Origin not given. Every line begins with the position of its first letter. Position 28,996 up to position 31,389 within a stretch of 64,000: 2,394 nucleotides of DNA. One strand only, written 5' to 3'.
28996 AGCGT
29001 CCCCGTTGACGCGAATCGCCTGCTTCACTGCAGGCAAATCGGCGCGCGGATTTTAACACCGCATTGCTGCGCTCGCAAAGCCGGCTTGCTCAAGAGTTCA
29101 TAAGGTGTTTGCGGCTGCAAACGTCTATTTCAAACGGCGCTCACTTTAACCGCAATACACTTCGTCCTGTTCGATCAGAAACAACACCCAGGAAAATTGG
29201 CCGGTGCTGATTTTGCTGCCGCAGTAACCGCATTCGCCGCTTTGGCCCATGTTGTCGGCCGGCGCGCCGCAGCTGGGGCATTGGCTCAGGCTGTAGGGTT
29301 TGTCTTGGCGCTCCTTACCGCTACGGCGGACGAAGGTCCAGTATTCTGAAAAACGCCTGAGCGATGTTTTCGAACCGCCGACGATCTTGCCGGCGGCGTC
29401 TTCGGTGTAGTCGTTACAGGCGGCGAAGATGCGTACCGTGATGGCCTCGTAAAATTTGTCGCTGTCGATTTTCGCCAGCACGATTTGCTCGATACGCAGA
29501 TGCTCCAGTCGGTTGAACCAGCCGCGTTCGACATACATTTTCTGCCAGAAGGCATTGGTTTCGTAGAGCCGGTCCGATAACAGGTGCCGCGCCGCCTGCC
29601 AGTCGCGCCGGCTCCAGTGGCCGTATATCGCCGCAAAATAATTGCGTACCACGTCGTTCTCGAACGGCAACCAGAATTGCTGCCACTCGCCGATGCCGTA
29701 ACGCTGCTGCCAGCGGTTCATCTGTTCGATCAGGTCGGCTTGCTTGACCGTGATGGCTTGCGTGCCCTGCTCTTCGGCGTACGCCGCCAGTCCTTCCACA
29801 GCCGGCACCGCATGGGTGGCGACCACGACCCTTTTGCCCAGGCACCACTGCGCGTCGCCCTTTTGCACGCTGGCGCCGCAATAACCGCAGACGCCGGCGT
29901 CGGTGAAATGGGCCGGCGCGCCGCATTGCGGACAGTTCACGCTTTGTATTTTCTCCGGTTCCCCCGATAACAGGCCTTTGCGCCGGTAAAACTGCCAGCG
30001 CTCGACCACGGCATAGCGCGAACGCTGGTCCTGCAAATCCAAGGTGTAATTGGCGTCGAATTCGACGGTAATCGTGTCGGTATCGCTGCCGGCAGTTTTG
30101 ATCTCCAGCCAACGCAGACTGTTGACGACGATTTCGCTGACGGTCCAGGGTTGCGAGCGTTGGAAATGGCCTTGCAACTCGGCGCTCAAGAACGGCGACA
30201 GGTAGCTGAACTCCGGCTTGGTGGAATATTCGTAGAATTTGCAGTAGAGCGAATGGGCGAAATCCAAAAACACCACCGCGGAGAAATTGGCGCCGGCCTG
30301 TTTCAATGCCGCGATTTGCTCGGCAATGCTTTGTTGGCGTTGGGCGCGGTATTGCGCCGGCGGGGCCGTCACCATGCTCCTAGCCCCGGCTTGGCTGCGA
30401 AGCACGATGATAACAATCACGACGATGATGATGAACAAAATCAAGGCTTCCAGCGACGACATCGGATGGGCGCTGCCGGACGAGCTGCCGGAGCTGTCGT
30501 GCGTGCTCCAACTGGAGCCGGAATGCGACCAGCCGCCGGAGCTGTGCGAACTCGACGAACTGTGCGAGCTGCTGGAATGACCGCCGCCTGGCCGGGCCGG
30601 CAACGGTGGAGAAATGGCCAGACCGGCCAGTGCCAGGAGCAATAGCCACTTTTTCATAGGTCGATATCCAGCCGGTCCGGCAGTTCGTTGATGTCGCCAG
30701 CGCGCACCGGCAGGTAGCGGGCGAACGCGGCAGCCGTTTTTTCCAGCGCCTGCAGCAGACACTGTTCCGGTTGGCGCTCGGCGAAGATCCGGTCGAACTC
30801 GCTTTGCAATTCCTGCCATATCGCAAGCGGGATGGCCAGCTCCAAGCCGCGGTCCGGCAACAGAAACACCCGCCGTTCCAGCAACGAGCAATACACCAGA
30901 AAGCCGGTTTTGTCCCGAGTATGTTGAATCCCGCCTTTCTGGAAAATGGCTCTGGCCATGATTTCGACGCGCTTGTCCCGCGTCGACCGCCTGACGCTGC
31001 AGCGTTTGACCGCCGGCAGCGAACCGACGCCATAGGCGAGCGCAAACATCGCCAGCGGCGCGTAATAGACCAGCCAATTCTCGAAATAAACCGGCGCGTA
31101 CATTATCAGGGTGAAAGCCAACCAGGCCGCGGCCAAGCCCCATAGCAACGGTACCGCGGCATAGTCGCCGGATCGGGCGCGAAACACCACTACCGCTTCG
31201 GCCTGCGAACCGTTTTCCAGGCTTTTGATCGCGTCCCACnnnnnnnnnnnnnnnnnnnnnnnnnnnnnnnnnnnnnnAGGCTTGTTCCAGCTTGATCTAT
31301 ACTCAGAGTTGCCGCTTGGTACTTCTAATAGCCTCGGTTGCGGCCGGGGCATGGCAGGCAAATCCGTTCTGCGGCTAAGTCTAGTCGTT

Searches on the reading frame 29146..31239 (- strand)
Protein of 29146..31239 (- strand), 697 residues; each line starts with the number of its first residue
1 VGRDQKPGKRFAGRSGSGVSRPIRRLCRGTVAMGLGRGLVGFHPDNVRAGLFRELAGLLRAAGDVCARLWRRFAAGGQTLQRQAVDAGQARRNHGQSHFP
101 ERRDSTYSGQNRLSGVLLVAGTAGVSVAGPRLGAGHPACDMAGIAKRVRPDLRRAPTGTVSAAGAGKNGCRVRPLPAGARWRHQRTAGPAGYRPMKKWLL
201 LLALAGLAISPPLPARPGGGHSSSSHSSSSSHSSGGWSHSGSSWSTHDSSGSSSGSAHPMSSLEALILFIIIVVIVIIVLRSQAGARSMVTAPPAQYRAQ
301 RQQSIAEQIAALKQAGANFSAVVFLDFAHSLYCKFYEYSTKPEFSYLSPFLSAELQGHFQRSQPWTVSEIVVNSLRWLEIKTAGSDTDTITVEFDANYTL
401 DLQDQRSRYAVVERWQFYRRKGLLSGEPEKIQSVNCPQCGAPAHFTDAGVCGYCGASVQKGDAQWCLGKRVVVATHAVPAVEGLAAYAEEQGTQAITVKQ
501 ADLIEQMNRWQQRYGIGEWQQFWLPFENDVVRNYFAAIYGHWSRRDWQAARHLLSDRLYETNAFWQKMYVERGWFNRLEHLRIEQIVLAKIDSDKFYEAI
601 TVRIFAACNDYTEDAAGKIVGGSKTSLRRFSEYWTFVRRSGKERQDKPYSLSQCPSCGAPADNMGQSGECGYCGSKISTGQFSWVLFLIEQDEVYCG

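Call 31: search_protein_families(library=pfam, proteins=[window:29146-31239:-], max_evalue=0.00001)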
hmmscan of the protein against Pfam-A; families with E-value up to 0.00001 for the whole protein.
window:29146-31239:- (697 aa): 1 family
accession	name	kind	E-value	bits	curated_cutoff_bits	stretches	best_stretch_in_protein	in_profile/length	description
PF04280.21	Tim44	-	1.3e-19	71.2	29.6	1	531-652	24-143/147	Tim44-like domain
